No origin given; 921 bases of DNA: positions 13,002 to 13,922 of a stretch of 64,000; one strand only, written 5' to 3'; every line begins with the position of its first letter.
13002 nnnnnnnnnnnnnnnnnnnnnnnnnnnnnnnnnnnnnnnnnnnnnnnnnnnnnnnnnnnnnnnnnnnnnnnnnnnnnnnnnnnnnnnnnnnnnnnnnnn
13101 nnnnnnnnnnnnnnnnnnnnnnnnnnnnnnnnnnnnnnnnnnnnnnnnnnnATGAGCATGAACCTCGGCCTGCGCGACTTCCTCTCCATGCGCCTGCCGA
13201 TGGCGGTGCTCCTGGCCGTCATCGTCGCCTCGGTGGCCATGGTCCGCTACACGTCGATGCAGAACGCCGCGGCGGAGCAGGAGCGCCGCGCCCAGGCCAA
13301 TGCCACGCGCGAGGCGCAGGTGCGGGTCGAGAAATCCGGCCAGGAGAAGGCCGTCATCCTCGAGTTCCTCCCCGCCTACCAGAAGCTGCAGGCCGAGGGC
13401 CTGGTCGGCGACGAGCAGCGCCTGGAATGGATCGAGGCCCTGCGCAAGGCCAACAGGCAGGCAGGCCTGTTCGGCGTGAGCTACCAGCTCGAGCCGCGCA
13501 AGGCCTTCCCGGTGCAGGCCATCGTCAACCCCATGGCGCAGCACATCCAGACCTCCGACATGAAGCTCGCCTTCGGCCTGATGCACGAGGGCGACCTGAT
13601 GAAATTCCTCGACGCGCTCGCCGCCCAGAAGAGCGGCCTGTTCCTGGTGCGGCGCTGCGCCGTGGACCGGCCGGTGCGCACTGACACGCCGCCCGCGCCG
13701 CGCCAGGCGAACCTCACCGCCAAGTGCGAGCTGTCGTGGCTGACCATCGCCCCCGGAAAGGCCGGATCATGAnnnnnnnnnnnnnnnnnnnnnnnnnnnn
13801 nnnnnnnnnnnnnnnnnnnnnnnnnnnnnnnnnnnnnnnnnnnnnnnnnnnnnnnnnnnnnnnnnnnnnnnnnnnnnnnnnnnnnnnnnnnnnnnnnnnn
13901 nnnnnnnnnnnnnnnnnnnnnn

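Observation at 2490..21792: MSHA-class type IV filament locus flanked by a PrsR/PrsK-like sigma-54 two-component pair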

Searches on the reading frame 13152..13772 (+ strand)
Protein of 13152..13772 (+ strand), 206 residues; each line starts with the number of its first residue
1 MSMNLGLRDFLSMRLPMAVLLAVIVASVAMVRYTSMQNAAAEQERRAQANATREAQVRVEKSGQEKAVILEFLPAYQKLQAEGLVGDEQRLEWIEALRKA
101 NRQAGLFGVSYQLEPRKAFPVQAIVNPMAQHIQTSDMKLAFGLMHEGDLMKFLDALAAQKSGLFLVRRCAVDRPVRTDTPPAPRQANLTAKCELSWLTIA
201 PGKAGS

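Call 3: search_protein_families(library=ncbifam, proteins=[window:13152-13772:+], max_evalue=0.01)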
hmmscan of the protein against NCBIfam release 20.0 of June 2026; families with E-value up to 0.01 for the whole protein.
window:13152-13772:+ (206 aa): 0 families

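Call 5: search_protein_families(library=pfam, proteins=[window:13152-13772:+], max_evalue=0.01)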
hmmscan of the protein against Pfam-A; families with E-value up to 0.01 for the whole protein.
window:13152-13772:+ (206 aa): 0 families

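Call 64: search_solved_structures(query=A3, max_evalue=10)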
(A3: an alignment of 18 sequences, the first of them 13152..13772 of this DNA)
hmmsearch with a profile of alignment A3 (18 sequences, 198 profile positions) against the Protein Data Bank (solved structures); distinct sequences matched with E-value up to 10: 10.
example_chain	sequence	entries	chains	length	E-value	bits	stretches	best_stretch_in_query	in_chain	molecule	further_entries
8g60_LL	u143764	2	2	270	0.014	18.2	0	53-108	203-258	eL13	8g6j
7olc_Lq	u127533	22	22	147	0.14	14.9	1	79-125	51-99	Putative 60S ribosomal protein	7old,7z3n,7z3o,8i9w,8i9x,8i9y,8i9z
1mdy_A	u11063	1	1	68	0.27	14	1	47-98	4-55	PROTEIN (MYOD BHLH DOMAIN)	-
7aih_Y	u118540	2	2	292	0.28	13.9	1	32-75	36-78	mL40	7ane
7wz6_B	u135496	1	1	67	0.34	13.6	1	47-98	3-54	Myoblast determination protein 1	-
11hv_13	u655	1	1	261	0.5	13.1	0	70-108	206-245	Large ribosomal subunit protein eL13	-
11iq_13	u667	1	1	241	0.67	12.7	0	80-108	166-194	Large ribosomal subunit protein eL13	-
1mdy_B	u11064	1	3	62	0.95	12.2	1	51-98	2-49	PROTEIN (MYOD BHLH DOMAIN)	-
6sw2_A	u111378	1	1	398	0.96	12.2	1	135-173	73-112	Probable FAD-dependent monooxygenase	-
2x3n_A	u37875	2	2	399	0.96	12.2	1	135-173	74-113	PROBABLE FAD-DEPENDENT MONOOXYGENASE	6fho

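Call 66: search_protein_families(library=pfam, alignment_id=A3, max_evalue=1)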
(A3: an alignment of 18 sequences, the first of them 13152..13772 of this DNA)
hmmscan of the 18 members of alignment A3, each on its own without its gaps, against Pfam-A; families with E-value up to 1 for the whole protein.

A. member 1, window:13152-13772:+ (206 aa): 1 family
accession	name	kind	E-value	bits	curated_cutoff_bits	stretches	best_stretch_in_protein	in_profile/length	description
PF10296.15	MMM1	-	0.013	15.2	21.9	1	13-94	124-205/244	Maintenance of mitochondrial morphology protein 1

B. families by the number of members that match (of 18 scanned): 13 families
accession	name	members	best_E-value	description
PF23933.1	DUF7269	1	0.0015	Family of unknown function (DUF7269)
PF10296.15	MMM1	1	0.013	Maintenance of mitochondrial morphology protein 1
PF02609.21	Exonuc_VII_S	1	0.053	Exonuclease VII small subunit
PF18137.7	ORC_WH_C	1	0.088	Origin recognition complex winged helix C-terminal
PF04350.18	PilO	1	0.095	Pilus assembly protein, PilO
PF07095.16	IgaA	1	0.12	Intracellular growth attenuator protein IgaA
PF20118.4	DUF6508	1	0.12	Family of unknown function (DUF6508)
PF13190.11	PDGLE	1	0.13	PDGLE domain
PF07859.19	Abhydrolase_3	1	0.13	alpha/beta hydrolase fold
PF08424.15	NRDE-2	1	0.17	NRDE-2, necessary for RNA interference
PF19558.4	DUF6080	1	0.35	Family of unknown function (DUF6080)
PF20080.4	ALTTAQ_rpt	1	0.36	ALTTAQ repeat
PF18836.7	B_solenoid_ydck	1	0.92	YdcK Beta solenoid repeat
